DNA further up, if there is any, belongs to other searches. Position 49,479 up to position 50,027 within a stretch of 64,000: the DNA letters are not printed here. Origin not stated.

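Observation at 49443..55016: Complete HydE/F/G maturation cluster headed by a TM1266-like regulator and an aspartase-like gene, behind a terminator-containing leader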

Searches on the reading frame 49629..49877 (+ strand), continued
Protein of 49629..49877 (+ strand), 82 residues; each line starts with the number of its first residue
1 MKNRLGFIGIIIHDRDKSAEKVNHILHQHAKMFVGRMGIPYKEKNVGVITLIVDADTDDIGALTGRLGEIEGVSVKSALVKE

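Call 45: search_protein_families(library=pfam, proteins=[L064:505-1278:-, L064:1728-2072:-, L064:2087-3421:-, L064:4369-5862:+, L064:6246-7670:+, L061:215-1615:+])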
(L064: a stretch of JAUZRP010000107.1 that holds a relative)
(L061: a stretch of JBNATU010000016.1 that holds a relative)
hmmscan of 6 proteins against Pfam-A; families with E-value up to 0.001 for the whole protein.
L064:505-1278:- (257 aa): 2 families
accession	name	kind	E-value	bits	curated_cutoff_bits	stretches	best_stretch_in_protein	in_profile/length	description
PF00881.29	Nitroreductase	-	4.8e-27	95.6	23.5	1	72-251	2-167/167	Nitroreductase family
PF14512.11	TM1586_NiRdase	-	0.00062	19.9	27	0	198-245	81-126/215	Putative TM nitroreductase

L064:1728-2072:- (114 aa): 1 family
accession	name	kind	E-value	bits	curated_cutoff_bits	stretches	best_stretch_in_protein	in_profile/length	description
PF02256.22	Fe_hyd_SSU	-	3.5e-18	65.8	24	1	41-98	4-56/56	Iron hydrogenase small subunit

L064:2087-3421:- (444 aa): 10 families
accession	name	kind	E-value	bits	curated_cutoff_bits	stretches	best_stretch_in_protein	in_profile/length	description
PF02906.19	Fe_hyd_lg_C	-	3.4e-92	308.9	22.1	1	127-413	3-245/245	Iron only hydrogenase large subunit, C-terminal domain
PF00037.32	Fer4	-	1.1e-09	38.1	21.1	2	52-75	1-24/24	4Fe-4S binding domain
PF12837.12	Fer4_6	-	9.2e-09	35.3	25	1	51-74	1-24/24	4Fe-4S binding domain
PF13237.11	Fer4_10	-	2.9e-08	33.9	25.5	1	52-102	2-53/53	4Fe-4S dicluster domain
PF12838.12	Fer4_7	-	1e-07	32.8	27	1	58-105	1-52/52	4Fe-4S dicluster domain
PF13187.11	Fer4_9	-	2.7e-07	31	27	1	58-106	1-52/52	4Fe-4S dicluster domain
PF12797.12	Fer4_2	-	1.4e-06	28.3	24.5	0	84-103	3-22/22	4Fe-4S binding domain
PF14697.11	Fer4_21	-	2e-06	28.3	35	1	53-106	2-57/59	4Fe-4S dicluster domain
PF13484.11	Fer4_16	-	5.8e-06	27.4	30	0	91-109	2-20/66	4Fe-4S double cluster binding domain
PF25160.1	LdpA_Fe-S-bd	-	7e-06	26.2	27.6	0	75-108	16-45/49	LdpA Fe-S cluster-binding domain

L064:4369-5862:+ (497 aa): 2 families
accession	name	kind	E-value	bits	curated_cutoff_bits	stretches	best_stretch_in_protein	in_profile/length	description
PF06968.18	BATS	-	5e-16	59.1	22.2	1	294-403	1-87/88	Biotin and Thiamin Synthesis associated domain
PF04055.27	Radical_SAM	-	3.4e-12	47.3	29.5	1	115-262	7-149/166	Radical SAM superfamily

L064:6246-7670:+ (474 aa): 2 families
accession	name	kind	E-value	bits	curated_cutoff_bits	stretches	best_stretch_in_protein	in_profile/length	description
PF00206.25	Lyase_1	-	1.7e-91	307.3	27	1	12-338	3-311/312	Lyase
PF10415.14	FumaraseC_C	-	1.2e-18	67.7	32.5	1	405-457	1-53/54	Fumarase C C-terminus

L061:215-1615:+ (466 aa): 2 families
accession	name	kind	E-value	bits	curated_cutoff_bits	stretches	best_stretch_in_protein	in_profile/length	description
PF06968.18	BATS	-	1.8e-21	76.6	22.2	1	269-375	1-87/88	Biotin and Thiamin Synthesis associated domain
PF04055.27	Radical_SAM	-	1e-14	55.5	29.5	1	86-239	2-150/166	Radical SAM superfamily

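Call 55: search_solved_structures(query=A1, max_evalue=1, show_alignments=1)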
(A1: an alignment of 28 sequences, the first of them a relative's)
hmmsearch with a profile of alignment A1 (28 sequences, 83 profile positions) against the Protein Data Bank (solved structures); distinct sequences matched with E-value up to 1: 3.
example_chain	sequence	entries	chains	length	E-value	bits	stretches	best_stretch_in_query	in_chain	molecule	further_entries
2nzc_A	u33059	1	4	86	5.3e-22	81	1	1-77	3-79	Hypothetical protein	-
5zxu_A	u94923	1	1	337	0.092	16.1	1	50-75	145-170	NADP-dependent oxidoreductase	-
5zxn_A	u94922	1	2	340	0.094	16.1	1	50-75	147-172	NADP-dependent oxidoreductase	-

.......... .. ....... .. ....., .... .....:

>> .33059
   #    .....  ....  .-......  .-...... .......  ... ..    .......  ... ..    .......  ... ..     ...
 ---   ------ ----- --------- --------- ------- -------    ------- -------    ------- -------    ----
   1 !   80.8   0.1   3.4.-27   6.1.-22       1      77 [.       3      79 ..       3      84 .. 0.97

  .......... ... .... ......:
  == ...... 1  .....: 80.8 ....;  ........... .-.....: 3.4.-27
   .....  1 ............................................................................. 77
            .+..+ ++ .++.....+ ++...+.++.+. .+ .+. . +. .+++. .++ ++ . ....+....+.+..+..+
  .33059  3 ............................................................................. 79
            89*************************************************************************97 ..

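Call 69: search_protein_families(library=ncbifam, proteins=[window:49629-49877:+], max_evalue=0.00001)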
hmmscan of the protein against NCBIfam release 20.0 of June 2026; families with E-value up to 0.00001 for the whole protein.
window:49629-49877:+ (82 aa): 2 families
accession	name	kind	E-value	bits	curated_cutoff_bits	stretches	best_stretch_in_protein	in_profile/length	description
TIGR03959.1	hyd_TM1266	equivalog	4.1e-33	113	60.8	1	4-79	1-75/76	TM1266 family iron-only hydrogenase system putative regulator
NF052672.1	CPF_0552_fam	subfamily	6.7e-08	32.2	85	1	8-77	4-77/80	CPF_0552 family protein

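Call 70: find_encoding_contigs(protein=P0006, flank=2500, max_places=2)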
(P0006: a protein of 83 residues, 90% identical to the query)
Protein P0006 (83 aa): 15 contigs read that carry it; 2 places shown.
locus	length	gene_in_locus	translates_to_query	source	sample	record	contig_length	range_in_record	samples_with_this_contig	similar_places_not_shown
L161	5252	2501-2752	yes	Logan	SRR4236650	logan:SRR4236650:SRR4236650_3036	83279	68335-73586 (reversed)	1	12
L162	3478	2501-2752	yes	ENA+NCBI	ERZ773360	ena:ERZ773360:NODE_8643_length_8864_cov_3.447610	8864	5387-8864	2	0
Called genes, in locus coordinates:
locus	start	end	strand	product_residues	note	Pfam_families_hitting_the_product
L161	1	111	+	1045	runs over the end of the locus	PF01257:2Fe-2S_thioredx (weak), PF01512:Complex1_51K, PF10531:SLBB, PF10589:NADH_4Fe-4S, PF14691:Fer4_20, PF01946:Thi4 (weak), PF07992:Pyr_redox_2, PF13450:NAD_binding_8, +4 more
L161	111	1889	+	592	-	PF00111:Fer2 (weak), PF13510:Fer2_4, PF10588:NADH-G_4Fe-4S_3, PF13484:Fer4_16 (faint), PF13187:Fer4_9 (faint), PF12838:Fer4_7, PF02906:Fe_hyd_lg_C, PF02256:Fe_hyd_SSU, +1 more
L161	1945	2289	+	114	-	PF02627:CMD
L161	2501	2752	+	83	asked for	PF21699:TM1266-like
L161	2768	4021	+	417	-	PF00350:Dynamin_N (faint), PF01926:MMR_HSR1, PF02421:FeoB_N (weak), PF03193:RsgA_GTPase (faint), PF18128:HydF_dimer, PF18133:HydF_tetramer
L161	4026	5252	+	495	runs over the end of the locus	PF04055:Radical_SAM, PF06968:BATS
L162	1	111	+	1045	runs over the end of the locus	PF01257:2Fe-2S_thioredx (weak), PF01512:Complex1_51K, PF10531:SLBB, PF10589:NADH_4Fe-4S, PF14691:Fer4_20, PF01946:Thi4 (weak), PF07992:Pyr_redox_2, PF13450:NAD_binding_8, +4 more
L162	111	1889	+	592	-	PF00111:Fer2 (weak), PF13510:Fer2_4, PF10588:NADH-G_4Fe-4S_3, PF13484:Fer4_16 (faint), PF13187:Fer4_9 (faint), PF12838:Fer4_7, PF02906:Fe_hyd_lg_C, PF02256:Fe_hyd_SSU, +1 more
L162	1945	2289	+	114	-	PF02627:CMD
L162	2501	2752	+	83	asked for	PF21699:TM1266-like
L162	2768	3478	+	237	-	PF03193:RsgA_GTPase (faint), PF00350:Dynamin_N (faint), PF01926:MMR_HSR1, PF02421:FeoB_N (weak), PF18128:HydF_dimer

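Call 71: find_encoding_contigs(protein=P0013, flank=2500, max_places=2)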
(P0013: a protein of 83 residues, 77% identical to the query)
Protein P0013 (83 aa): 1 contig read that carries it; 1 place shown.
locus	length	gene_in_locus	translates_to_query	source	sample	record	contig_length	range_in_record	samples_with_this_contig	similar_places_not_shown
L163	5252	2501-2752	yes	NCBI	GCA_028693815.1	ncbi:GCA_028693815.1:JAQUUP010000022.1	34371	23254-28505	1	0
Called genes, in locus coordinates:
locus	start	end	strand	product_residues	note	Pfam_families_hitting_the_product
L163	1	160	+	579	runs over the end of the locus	PF01512:Complex1_51K, PF10589:NADH_4Fe-4S, PF00037:Fer4 (weak), PF13237:Fer4_10, PF12838:Fer4_7, PF13187:Fer4_9, PF00037:Fer4, PF12837:Fer4_6 (weak), +1 more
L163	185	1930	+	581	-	PF00111:Fer2 (weak), PF13510:Fer2_4, PF10588:NADH-G_4Fe-4S_3, PF12838:Fer4_7, PF13187:Fer4_9 (weak), PF13237:Fer4_10 (weak), PF02906:Fe_hyd_lg_C, PF02256:Fe_hyd_SSU, +1 more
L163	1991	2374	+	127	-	PF00072:Response_reg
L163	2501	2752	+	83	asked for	PF21699:TM1266-like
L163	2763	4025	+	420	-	PF00350:Dynamin_N (faint), PF01926:MMR_HSR1, PF02421:FeoB_N (weak), PF18128:HydF_dimer, PF18133:HydF_tetramer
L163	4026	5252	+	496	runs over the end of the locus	PF04055:Radical_SAM, PF06968:BATS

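Call 72: find_encoding_contigs(protein=P0016, flank=2500, max_places=2)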
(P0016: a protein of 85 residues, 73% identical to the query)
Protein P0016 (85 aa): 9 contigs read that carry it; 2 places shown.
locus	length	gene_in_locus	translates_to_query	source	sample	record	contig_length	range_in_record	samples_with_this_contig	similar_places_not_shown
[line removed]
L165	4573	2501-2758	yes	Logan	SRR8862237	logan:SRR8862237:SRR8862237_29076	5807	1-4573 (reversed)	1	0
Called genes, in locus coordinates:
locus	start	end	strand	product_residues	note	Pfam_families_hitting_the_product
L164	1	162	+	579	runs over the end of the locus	PF01512:Complex1_51K, PF10531:SLBB (weak), PF10589:NADH_4Fe-4S, PF00037:Fer4 (weak), PF13237:Fer4_10 (weak), PF12838:Fer4_7, PF13187:Fer4_9 (weak), PF00037:Fer4, +3 more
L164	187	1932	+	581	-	PF13510:Fer2_4, PF10588:NADH-G_4Fe-4S_3, PF00037:Fer4 (weak), PF12838:Fer4_7, PF13187:Fer4_9 (weak), PF13237:Fer4_10 (weak), PF02906:Fe_hyd_lg_C, PF02256:Fe_hyd_SSU, +2 more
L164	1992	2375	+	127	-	PF00072:Response_reg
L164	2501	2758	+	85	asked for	PF21699:TM1266-like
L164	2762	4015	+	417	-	PF01926:MMR_HSR1, PF02421:FeoB_N (weak), PF03193:RsgA_GTPase (faint), PF18128:HydF_dimer, PF18133:HydF_tetramer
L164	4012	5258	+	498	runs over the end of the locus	PF04055:Radical_SAM, PF06968:BATS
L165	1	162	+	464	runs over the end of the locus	?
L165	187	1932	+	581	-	PF13510:Fer2_4, PF10588:NADH-G_4Fe-4S_3, PF00037:Fer4 (weak), PF12838:Fer4_7, PF13187:Fer4_9 (weak), PF13237:Fer4_10 (weak), PF02906:Fe_hyd_lg_C, PF02256:Fe_hyd_SSU, +2 more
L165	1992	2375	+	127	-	PF00072:Response_reg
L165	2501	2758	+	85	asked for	PF21699:TM1266-like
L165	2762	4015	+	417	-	PF01926:MMR_HSR1, PF02421:FeoB_N (weak), PF03193:RsgA_GTPase (faint), PF18128:HydF_dimer, PF18133:HydF_tetramer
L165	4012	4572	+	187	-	?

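Call 78: find_homologous_proteins(query=A10, max_evalue=1e-50)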
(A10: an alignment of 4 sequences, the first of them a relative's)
Query A10 (4 sequences) (466 aa, profile of the alignment): 8000 proteins with E <= 1e-50 among 8000 candidates; the best 120 are listed.
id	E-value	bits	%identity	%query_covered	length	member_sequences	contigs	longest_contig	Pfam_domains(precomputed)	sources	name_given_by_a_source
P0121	5.6e-247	838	100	100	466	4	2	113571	PF04055.28,PF06968.19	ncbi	ncbi:MAG: [FeFe] hydrogenase H-cluster radical SAM maturase HydG [Moorellaceae bacterium]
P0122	1.2e-235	801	89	100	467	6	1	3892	PF04055.28,PF06968.19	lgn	-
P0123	3.1e-233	793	88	100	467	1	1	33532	PF04055.28,PF06968.19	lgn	-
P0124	4.2e-229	779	83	100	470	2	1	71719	PF04055.28,PF06968.19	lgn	-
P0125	5.0e-224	762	84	99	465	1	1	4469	PF04055.28,PF06968.19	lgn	-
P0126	5.1e-224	762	81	100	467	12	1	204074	PF04055.28,PF06968.19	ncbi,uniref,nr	ncbi:[FeFe] hydrogenase H-cluster radical SAM maturase HydG [Neomoorella mulderi]|uniref:2-iminoacet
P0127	1.1e-223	761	81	100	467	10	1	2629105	PF04055.28,PF06968.19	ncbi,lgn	ncbi:[FeFe] hydrogenase H-cluster radical SAM maturase HydG [Neomoorella thermoacetica]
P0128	3.7e-223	760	81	100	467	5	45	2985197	PF04055.28,PF06968.19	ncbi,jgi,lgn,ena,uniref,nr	ncbi:MAG: 2-iminoacetate synthase [Moorella sp. (in: firmicutes)]|uniref:[FeFe] hydrogenase H-cluste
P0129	2.9e-222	757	80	100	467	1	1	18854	PF04055.28,PF06968.19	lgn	-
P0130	2.2e-221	754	68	99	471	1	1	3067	PF04055.28,PF06968.19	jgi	-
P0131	2.8e-221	753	68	99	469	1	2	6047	PF04055.28,PF06968.19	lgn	-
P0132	6.7e-220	749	81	99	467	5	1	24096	PF04055.28,PF06968.19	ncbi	ncbi:MAG: [FeFe] hydrogenase H-cluster radical SAM maturase HydG [Moorellales bacterium]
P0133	8.7e-220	748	68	99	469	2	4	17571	PF04055.28,PF06968.19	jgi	jgi:2-iminoacetate synthase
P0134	1.5e-219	748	81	100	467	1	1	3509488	PF04055.28,PF06968.19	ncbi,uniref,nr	ncbi:Biotin and thiamine Synthesis associated domain protein [Neomoorella glycerini]|uniref:Biotin a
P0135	1.8e-219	747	66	99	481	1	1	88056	PF04055.28,PF06968.19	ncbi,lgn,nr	ncbi:MAG: [FeFe] hydrogenase H-cluster radical SAM maturase HydG [Firmicutes bacterium]|nr:[FeFe] hy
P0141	1.1e-218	745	70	99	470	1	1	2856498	PF04055.28,PF06968.19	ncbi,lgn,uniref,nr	ncbi:[FeFe] hydrogenase H-cluster radical SAM maturase HydG [Desulfofundulus salinus]|uniref:[FeFe] 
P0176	1.5e-214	731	67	99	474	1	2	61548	PF04055.28,PF06968.19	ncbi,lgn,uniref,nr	ncbi:2-iminoacetate synthase [Caldanaerobius fijiensis DSM 17918]|uniref:2-iminoacetate synthase n=1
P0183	3.4e-214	730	66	99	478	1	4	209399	PF04055.28,PF06968.19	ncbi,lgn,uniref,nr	ncbi:[FeFe] hydrogenase H-cluster radical SAM maturase HydG [Desulfofalx alkaliphila]|uniref:[FeFe] 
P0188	1.4e-213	728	66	99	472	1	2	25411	PF04055.28,PF06968.19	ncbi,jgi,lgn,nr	ncbi:MAG: 2-iminoacetate synthase [Syntrophorhabdus sp. PtaU1.Bin050]|jgi:2-iminoacetate synthase|nr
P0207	1.7e-212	724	67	98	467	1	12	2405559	PF04055.28,PF06968.19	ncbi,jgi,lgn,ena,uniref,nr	ncbi:MAG TPA: [FeFe] hydrogenase H-cluster radical SAM maturase HydG [Syntrophothermus lipocalidus]|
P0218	7.1e-212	722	69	99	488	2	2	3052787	PF04055.28,PF06968.19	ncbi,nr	ncbi:[FeFe] hydrogenase H-cluster radical SAM maturase HydG [Desulfotomaculum nigrificans]|nr:[FeFe]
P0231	1.4e-211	721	68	99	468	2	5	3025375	PF04055.28,PF06968.19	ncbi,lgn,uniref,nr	ncbi:thiamine biosynthesis enzyme ThiH and related uncharacterized enzymes [Pelotomaculum thermoprop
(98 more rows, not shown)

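Call 79: find_encoding_contigs(protein=P0127, flank=8000, max_places=1)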
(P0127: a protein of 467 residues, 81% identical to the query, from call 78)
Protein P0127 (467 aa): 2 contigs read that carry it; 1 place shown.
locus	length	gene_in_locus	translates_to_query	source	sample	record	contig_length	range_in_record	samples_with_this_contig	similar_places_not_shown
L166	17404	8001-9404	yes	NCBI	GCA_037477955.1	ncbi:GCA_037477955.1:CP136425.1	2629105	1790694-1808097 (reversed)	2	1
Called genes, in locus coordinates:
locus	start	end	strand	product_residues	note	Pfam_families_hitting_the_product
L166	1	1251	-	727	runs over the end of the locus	PF09989:DUF2229, PF06050:HGD-D (faint)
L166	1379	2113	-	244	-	PF13677:MotB_plug, PF00691:OmpA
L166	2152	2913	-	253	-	PF20560:MotA_N, PF01618:MotA_ExbB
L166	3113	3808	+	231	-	PF09986:DUF2225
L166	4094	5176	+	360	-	PF00365:PFK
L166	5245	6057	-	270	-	PF02086:MethyltransfD12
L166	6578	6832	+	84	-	PF21699:TM1266-like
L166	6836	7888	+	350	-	PF04055:Radical_SAM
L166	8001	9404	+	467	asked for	PF04055:Radical_SAM, PF06968:BATS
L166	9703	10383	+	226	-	PF01881:Cas_Cas6_C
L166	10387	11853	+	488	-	-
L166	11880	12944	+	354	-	PF01905:DevR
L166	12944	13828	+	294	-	PF09704:Cas_Cas5d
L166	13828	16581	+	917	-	PF18019:Cas3_HD (weak), PF00270:DEAD (weak), PF00271:Helicase_C (weak), PF22590:Cas3-like_C_2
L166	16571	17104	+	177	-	PF01930:Cas_Cas4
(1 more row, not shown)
